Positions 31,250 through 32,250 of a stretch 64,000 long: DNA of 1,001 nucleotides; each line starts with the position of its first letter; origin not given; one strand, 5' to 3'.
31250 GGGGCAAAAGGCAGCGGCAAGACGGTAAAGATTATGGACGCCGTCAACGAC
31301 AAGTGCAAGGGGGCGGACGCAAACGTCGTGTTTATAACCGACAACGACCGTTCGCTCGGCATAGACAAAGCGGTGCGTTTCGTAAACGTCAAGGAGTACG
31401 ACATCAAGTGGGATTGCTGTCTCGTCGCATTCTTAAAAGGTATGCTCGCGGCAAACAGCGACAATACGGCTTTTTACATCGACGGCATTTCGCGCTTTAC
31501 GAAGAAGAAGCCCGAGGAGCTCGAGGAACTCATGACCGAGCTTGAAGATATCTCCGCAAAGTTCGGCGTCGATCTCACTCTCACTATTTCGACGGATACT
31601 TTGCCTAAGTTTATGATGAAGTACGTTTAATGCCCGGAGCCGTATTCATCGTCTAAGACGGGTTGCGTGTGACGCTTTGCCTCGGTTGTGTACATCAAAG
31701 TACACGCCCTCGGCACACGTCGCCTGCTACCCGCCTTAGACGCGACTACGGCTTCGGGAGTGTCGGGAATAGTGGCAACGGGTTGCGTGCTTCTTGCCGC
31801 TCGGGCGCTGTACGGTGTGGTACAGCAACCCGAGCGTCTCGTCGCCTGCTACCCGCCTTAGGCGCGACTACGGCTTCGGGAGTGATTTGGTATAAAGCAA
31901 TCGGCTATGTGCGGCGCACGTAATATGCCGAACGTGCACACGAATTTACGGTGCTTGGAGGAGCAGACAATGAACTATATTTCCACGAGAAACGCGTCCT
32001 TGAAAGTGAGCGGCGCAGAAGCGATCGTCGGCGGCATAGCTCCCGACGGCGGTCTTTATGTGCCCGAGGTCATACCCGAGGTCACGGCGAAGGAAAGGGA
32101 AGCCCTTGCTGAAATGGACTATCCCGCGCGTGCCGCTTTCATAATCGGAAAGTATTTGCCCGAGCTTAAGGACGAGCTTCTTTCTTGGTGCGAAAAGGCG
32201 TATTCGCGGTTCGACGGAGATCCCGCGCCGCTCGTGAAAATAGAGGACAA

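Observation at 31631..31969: Tandem structured GC-rich repeat upstream of thrC, with a third family member upstream of rplJ (39163-39260)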

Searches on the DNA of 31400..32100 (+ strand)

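Call 5: search_rna_families(source=window, start=31400, end=32100, threshold=evalue, max_evalue=10, show_alignments=3)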
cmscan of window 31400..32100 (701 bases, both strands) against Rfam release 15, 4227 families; matches with E-value up to 10: 4.
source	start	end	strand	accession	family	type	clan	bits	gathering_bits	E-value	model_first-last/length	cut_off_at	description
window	31636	31755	+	RF04104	MIR918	Gene; miRNA;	-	27.9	268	0.0075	1-265/265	no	MIR918 microRNA precursor family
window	31632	31759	-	RF04104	MIR918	Gene; miRNA;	-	24.4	268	0.043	1-265/265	no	MIR918 microRNA precursor family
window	31740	31838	+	RF02127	GNAS-AS1_1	Gene; lncRNA;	-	17.6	45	2.6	1-105/105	no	GNAS antisense RNA 1 conserved region 1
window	31663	31723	+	RF01173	snoU105B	Gene; snRNA; snoRNA; CD-box;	CL00075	14.3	49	6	1-80/80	no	Small nucleolar RNA U105B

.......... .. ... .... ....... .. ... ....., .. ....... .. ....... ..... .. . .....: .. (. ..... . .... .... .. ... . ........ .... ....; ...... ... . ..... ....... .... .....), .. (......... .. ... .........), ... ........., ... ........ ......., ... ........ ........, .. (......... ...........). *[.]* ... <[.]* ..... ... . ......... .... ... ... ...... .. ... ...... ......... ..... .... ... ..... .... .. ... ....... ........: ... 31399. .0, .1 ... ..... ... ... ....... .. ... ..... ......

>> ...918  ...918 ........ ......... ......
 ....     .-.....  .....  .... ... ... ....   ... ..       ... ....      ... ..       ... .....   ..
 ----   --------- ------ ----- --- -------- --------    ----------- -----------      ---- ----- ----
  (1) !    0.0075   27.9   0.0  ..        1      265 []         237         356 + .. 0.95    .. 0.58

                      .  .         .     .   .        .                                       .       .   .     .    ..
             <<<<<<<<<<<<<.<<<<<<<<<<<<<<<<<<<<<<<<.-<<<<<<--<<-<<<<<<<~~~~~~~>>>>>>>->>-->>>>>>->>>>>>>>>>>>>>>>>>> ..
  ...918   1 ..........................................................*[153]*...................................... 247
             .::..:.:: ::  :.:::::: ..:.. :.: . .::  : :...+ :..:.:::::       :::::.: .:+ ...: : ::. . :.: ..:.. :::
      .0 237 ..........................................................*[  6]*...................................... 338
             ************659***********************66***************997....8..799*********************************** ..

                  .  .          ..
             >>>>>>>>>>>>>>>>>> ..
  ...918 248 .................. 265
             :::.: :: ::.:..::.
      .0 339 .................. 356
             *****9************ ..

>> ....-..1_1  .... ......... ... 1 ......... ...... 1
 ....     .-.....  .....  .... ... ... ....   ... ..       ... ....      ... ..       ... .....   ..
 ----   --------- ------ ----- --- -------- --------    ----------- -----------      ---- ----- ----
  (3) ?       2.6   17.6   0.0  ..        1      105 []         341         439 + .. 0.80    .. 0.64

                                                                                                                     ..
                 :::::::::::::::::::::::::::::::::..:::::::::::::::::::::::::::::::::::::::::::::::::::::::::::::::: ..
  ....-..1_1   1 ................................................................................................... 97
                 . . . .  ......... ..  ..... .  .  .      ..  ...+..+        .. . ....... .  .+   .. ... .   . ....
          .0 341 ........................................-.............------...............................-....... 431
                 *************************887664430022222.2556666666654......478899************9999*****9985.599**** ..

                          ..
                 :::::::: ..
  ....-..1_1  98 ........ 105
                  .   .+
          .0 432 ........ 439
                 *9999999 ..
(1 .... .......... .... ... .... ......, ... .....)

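Call 39: build_rna_model(alignment_id=A3)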
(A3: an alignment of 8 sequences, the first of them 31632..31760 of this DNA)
Model R1 built from alignment A3 (8 sequences, 142 columns); structure: RNAalifold consensus.
model positions 127; base pairs 39; branch points 0; effective number of sequences 1.77; information 0.59 bits per position. Calibrated on 0.2 Mb of random sequence (short: E-values are rough).
structure used (alignment columns):
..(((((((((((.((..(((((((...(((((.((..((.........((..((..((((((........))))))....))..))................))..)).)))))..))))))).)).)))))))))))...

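Call 40: search_with_rna_model(model_id=R1, source=window, filters=off, max_evalue=10)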
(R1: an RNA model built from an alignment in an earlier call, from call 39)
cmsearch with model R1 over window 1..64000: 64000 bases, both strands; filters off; matches with E-value up to 10: 41.
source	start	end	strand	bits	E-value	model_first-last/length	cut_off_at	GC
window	31632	31759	+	134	5.9e-28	1-127/127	no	0.6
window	39138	39265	+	116.6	4.5e-24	1-127/127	no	0.66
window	16207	16332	-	111.4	6.6e-23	1-127/127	no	0.6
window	31632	31758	-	63.1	3.7e-12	1-127/127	no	0.61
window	31760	31881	+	47.5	1.1e-08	1-127/127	no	0.65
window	16208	16333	+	46.8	1.6e-08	1-127/127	no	0.6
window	39137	39264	-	43.8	7.6e-08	1-127/127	no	0.66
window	3008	3133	+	37.5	1.9e-06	1-127/127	no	0.48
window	31778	31855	-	20.9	0.0097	27-102/127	no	0.67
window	47774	47867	-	14.1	0.31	1-127/127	no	0.52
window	48935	48977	-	13.2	0.51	1-127/127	no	0.51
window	44593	44634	-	12.7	0.64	1-127/127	no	0.67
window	6445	6478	+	12.6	0.67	1-127/127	no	0.59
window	52444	52501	+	11.9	0.97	36-93/127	no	0.5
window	12252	12287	-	11.6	1.1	1-127/127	no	0.39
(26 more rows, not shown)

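Call 41: search_with_rna_model(model_id=R1, sources=[L001, L002, L004, L007, L013, L024, L025, L027, L028, L031], max_evalue=1)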
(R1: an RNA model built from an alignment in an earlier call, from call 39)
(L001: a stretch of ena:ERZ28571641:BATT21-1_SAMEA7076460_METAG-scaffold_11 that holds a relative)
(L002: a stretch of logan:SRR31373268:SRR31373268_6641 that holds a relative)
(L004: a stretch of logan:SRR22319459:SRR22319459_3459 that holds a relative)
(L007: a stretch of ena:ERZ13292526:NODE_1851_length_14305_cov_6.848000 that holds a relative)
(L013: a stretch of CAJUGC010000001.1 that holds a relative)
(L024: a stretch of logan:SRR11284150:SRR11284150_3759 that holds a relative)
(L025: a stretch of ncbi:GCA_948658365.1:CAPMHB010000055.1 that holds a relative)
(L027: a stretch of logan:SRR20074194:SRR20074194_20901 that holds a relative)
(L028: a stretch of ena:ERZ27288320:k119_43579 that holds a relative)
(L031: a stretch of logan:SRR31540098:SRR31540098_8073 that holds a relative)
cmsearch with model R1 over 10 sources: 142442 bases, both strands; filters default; matches with E-value up to 1: 26.
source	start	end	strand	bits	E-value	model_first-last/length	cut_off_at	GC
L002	9785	9912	+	135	8e-28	1-127/127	no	0.6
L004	9260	9387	+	135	8e-28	1-127/127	no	0.6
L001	9663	9790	+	134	1.3e-27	1-127/127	no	0.6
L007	4814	4941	+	134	1.3e-27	1-127/127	no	0.6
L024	11127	11254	+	119.7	2.1e-24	1-127/127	no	0.54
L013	1951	2080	-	117.5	6.2e-24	1-127/127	no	0.66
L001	17169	17296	+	116.6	1e-23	1-127/127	no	0.66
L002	17169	17296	+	113.1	5.9e-23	1-127/127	no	0.66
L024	3790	3919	+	106.5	1.8e-21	1-127/127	no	0.58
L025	8990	9119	+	106.5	1.8e-21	1-127/127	no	0.58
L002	9785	9911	-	65.9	1.9e-12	1-127/127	no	0.61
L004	9260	9386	-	65.9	1.9e-12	1-127/127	no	0.61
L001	9663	9789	-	63.1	8.3e-12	1-127/127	no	0.61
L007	4814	4940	-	63.1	8.3e-12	1-127/127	no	0.61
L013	1952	2080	+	57.9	1.2e-10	1-127/127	no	0.67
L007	12314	12440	+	55.6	3.8e-10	1-127/127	no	0.43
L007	4942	5063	+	48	2e-08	1-127/127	no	0.64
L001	9791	9912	+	47.5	2.6e-08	1-127/127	no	0.65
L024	3790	3918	-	46.6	4e-08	1-127/127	no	0.59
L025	8990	9118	-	46.6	4e-08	1-127/127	no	0.59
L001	17168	17295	-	43.8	1.7e-07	1-127/127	no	0.66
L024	11126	11253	-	41.7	5e-07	1-127/127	no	0.53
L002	17168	17293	-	40.3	1e-06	1-127/127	no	0.67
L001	9809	9886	-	20.9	0.022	27-102/127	no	0.67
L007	4960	5037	-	20.9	0.022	27-102/127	no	0.67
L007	12313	12439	-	17.9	0.099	1-127/127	no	0.43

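Call 48: search_with_rna_model(model_id=R1, sources=[L033, L034, L035, L036, L037, L038, L039, L040, L041, L042, L043, L044, L045, L046, L047, L048, L049, L050, L051, L052, L053, L054, L055, L056, L057, L058, L059, L060, L061, L062, L063, L064, L065, L066, L067, L068, L069, L070, L071, L072, L073, L074, L075, L076, L077, L078, L079, L080, L081, L082, L083, L084, L085, L086, L087, L088, L089, L090, L091, L092, L093, L094, L095, L096, L097, L098, L099, L100, L101, L102, L103, L104, L105, L106, L107, L108, L109, L110, L111, L112], max_evalue=0.01)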
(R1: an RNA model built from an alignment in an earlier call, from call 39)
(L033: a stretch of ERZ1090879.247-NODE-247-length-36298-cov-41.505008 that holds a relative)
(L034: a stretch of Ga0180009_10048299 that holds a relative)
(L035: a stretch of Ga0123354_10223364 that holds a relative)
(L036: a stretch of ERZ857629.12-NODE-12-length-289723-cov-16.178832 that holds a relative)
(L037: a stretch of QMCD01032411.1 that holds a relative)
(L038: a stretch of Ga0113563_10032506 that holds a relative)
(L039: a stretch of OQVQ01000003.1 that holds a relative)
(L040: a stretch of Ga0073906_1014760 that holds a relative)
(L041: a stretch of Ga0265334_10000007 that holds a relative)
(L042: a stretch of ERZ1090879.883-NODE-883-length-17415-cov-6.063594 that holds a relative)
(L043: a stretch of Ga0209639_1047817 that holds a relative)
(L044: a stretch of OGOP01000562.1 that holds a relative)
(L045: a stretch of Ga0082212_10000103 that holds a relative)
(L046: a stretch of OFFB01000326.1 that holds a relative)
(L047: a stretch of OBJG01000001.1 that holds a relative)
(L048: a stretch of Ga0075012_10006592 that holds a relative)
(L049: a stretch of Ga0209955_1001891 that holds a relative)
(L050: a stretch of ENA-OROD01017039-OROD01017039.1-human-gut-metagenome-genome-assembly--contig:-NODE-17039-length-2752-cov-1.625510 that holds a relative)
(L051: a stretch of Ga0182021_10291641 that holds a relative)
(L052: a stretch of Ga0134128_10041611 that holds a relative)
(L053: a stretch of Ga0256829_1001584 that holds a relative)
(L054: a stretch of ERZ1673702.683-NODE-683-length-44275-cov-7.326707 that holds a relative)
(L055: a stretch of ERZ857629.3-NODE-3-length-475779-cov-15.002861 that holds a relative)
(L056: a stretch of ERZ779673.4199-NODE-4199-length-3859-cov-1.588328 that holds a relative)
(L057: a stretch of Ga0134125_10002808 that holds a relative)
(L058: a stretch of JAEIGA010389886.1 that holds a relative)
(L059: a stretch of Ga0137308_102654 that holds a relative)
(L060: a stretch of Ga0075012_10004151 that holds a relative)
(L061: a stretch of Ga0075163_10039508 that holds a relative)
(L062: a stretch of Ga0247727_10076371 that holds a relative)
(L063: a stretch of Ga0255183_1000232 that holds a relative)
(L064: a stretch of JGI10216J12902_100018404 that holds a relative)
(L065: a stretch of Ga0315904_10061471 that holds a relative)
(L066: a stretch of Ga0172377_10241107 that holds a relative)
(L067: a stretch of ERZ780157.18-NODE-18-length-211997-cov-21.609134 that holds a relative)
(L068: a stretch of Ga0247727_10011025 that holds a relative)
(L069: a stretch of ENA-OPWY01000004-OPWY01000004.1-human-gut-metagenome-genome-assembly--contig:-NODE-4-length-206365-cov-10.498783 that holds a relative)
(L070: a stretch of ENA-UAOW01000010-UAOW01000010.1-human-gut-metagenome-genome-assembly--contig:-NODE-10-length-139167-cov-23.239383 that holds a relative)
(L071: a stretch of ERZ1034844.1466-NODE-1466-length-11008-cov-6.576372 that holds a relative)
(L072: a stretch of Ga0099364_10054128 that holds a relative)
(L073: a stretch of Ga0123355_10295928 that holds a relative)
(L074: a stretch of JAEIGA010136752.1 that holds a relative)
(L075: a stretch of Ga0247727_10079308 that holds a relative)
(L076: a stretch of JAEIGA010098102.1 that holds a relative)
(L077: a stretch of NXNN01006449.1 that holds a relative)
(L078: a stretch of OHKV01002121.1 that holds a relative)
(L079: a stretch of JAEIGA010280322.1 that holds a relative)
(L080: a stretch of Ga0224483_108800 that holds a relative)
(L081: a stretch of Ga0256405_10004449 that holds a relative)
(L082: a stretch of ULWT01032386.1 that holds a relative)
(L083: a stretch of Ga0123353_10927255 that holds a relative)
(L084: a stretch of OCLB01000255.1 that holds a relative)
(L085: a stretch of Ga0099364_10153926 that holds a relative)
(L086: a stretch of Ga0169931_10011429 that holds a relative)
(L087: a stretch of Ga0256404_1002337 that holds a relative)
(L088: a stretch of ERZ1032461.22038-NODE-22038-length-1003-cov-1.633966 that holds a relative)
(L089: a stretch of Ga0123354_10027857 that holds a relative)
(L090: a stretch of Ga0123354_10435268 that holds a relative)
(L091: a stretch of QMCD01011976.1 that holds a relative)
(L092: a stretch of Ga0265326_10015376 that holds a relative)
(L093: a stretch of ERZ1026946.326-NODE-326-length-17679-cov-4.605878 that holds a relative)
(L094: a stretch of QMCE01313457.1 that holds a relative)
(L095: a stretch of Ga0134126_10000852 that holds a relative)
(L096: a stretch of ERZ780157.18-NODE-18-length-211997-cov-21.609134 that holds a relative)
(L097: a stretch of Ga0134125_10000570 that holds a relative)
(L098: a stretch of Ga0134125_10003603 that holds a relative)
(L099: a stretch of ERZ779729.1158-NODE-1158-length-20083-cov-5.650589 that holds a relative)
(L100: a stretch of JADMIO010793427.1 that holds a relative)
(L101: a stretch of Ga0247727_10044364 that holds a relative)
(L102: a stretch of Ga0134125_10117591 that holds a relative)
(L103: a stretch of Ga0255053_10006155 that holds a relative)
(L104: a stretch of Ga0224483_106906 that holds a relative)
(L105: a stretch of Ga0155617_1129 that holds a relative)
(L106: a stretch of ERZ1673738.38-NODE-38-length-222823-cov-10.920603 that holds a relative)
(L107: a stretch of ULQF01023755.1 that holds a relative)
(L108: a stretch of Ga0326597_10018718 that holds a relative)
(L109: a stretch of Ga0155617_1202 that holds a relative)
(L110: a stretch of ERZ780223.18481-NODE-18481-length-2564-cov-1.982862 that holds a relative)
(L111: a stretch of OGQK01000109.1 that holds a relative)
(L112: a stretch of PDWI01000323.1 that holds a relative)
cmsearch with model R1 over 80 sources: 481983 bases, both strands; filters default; matches with E-value up to 0.01: 49.
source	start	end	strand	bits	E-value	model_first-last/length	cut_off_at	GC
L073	2097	2214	-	81.2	2.6e-15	11-127/127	5'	0.58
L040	181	309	+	63.7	2.1e-11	1-127/127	no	0.51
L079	1193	1318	+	54.6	2.2e-09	1-127/127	no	0.56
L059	204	330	-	50.8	1.6e-08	1-127/127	no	0.6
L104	2554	2681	+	48.1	6.2e-08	1-127/127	no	0.55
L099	972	1098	+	44.5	4e-07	1-127/127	no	0.39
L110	1586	1712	-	44.5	4e-07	1-127/127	no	0.39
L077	953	1078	+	42.8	9.4e-07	1-127/127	no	0.48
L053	5953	6080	+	42.7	1e-06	1-127/127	no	0.38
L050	1176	1304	-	42.1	1.3e-06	1-127/127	no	0.45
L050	1081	1155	-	41.6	1.8e-06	27-101/127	no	0.57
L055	3458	3587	-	41.3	2e-06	1-127/127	no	0.37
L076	137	262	-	40.1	3.7e-06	1-127/127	no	0.53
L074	459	563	+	39.9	4.1e-06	1-127/127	no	0.52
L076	3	124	-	38.2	1e-05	1-127/127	no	0.56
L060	4604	4729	-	37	1.8e-05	1-127/127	no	0.63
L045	6141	6269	-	36.6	2.2e-05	1-127/127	no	0.54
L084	7893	8026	+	36.3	2.6e-05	1-127/127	no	0.42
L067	2598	2727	-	36.1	2.9e-05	1-127/127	no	0.37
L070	1007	1136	-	36.1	2.9e-05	1-127/127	no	0.37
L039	7241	7370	-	35.8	3.5e-05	1-127/127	no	0.38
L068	472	576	+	35.3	4.5e-05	1-127/127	no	0.68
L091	3513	3641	+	34.9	5.4e-05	1-127/127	no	0.5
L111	540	669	-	34.7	5.9e-05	1-127/127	no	0.38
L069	12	142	+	34.6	6.4e-05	1-127/127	no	0.44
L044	1111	1242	+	34.6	6.5e-05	1-127/127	no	0.42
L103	3036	3169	+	33.6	0.0001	1-127/127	no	0.63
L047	2784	2913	+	33.4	0.00012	1-127/127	no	0.38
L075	3244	3348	+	33.1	0.00014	1-127/127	no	0.71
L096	5231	5362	-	32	0.00024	1-127/127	no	0.42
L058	650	776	-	31.7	0.00028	1-127/127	no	0.54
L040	180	308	-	31.4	0.00033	1-127/127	no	0.51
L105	9186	9315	-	30.3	0.00058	1-127/127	no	0.52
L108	6799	6925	+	30.2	0.0006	1-127/127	no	0.57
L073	2114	2207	+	30.2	0.00061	18-110/127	no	0.65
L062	189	293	-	30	0.00067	1-127/127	no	0.69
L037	479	609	+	29.7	0.00078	1-127/127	no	0.37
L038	4041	4145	+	29.7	0.00079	1-127/127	no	0.73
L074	595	721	+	28.8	0.0013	1-127/127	no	0.46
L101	4548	4653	+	28.5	0.0014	1-127/127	no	0.72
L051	389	494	+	28.1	0.0018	1-127/127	no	0.73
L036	1246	1377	+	27.8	0.0021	1-127/127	no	0.44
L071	6849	6980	+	27.8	0.0021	1-127/127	no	0.44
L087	2980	3064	-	27.5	0.0024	18-110/127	no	0.71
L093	2003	2109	-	27.4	0.0025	1-127/127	no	0.36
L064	1525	1619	-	27.1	0.003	18-110/127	no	0.69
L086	11528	11651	-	27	0.0031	1-127/127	no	0.65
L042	1240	1360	-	26.7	0.0037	1-127/127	no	0.43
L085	1543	1629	+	25.9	0.0055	21-107/127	no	0.53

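Call 49: search_with_rna_model(model_id=R1, sources=[L073, L040, L079, L059, L104, L099, L077, L053, L050, L055, L076, L074, L060, L045, L084, L067, L039, L068, L091, L069, L044, L103, L047, L075, L096, L058, L105, L108, L062, L037, L038, L101, L051, L036, L093, L086, L042], max_evalue=0.001, make_alignment=true)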
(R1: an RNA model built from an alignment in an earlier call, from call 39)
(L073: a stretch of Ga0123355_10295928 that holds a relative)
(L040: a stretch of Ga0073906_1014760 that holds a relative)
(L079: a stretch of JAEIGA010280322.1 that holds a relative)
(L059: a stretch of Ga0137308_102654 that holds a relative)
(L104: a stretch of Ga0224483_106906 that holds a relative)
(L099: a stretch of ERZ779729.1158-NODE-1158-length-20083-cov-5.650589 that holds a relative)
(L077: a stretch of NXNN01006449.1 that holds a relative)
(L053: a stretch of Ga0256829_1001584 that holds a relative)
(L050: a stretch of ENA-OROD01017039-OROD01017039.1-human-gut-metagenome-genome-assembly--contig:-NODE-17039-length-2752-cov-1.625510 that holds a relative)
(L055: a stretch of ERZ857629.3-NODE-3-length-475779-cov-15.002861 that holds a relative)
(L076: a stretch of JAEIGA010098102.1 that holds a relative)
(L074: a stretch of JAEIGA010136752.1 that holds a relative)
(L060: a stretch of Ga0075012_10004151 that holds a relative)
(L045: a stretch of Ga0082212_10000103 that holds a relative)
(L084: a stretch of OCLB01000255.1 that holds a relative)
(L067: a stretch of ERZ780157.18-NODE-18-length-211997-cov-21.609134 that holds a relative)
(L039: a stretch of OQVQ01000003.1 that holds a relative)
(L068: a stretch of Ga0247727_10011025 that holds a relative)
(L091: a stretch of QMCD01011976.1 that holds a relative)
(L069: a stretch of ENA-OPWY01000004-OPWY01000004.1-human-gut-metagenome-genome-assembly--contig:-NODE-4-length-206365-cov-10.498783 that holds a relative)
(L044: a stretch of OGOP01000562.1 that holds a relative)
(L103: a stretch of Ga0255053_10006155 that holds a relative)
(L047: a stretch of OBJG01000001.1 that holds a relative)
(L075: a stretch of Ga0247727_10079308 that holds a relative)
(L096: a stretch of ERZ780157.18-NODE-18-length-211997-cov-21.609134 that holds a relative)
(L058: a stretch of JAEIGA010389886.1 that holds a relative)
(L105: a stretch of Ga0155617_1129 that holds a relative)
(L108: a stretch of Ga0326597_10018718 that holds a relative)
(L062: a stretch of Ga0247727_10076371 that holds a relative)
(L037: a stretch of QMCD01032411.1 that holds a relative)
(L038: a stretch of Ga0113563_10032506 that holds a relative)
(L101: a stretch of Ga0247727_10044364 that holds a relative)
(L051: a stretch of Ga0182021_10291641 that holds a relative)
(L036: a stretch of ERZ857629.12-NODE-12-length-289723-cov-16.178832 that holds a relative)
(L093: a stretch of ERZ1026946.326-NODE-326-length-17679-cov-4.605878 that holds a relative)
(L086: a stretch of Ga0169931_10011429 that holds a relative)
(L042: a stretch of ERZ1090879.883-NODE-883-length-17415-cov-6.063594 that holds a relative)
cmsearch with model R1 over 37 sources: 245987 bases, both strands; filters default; matches with E-value up to 0.001: 38.
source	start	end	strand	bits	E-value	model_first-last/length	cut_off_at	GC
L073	2097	2214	-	81.2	1.3e-15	11-127/127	5'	0.58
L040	181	309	+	63.7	1.1e-11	1-127/127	no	0.51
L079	1193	1318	+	54.6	1.1e-09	1-127/127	no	0.56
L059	204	330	-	50.8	7.9e-09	1-127/127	no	0.6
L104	2554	2681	+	48.1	3.2e-08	1-127/127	no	0.55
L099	972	1098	+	44.5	2.1e-07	1-127/127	no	0.39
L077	953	1078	+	42.8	4.8e-07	1-127/127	no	0.48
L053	5953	6080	+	42.7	5.2e-07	1-127/127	no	0.38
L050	1176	1304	-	42.1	6.8e-07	1-127/127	no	0.45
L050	1081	1155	-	41.6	9.1e-07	27-101/127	no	0.57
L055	3458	3587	-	41.3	1e-06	1-127/127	no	0.37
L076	137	262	-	40.1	1.9e-06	1-127/127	no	0.53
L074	459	563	+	39.9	2.1e-06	1-127/127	no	0.52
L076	3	124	-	38.2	5.2e-06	1-127/127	no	0.56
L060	4604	4729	-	37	9.4e-06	1-127/127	no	0.63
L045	6141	6269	-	36.6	1.1e-05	1-127/127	no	0.54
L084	7893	8026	+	36.3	1.3e-05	1-127/127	no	0.42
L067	2598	2727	-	36.1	1.5e-05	1-127/127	no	0.37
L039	7241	7370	-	35.8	1.8e-05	1-127/127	no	0.38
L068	472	576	+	35.3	2.3e-05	1-127/127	no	0.68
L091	3513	3641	+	34.9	2.8e-05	1-127/127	no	0.5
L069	12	142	+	34.6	3.3e-05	1-127/127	no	0.44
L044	1111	1242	+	34.6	3.3e-05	1-127/127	no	0.42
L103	3036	3169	+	33.6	5.3e-05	1-127/127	no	0.63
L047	2784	2913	+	33.4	5.9e-05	1-127/127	no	0.38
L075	3244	3348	+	33.1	7.1e-05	1-127/127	no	0.71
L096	5231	5362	-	32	0.00012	1-127/127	no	0.42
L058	650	776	-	31.7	0.00014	1-127/127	no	0.54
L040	180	308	-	31.4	0.00017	1-127/127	no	0.51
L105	9186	9315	-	30.3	0.0003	1-127/127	no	0.52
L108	6799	6925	+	30.2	0.00031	1-127/127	no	0.57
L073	2114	2207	+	30.2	0.00031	18-110/127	no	0.65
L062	189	293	-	30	0.00034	1-127/127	no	0.69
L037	479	609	+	29.7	0.0004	1-127/127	no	0.37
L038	4041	4145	+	29.7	0.0004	1-127/127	no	0.73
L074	595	721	+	28.8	0.00065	1-127/127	no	0.46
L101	4548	4653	+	28.5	0.00074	1-127/127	no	0.72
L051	389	494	+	28.1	0.00092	1-127/127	no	0.73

Alignment A4: 38 matches aligned to the model, 174 columns, each read 5' to 3' on its own strand. Consensus structure (alignment columns), stored with it:
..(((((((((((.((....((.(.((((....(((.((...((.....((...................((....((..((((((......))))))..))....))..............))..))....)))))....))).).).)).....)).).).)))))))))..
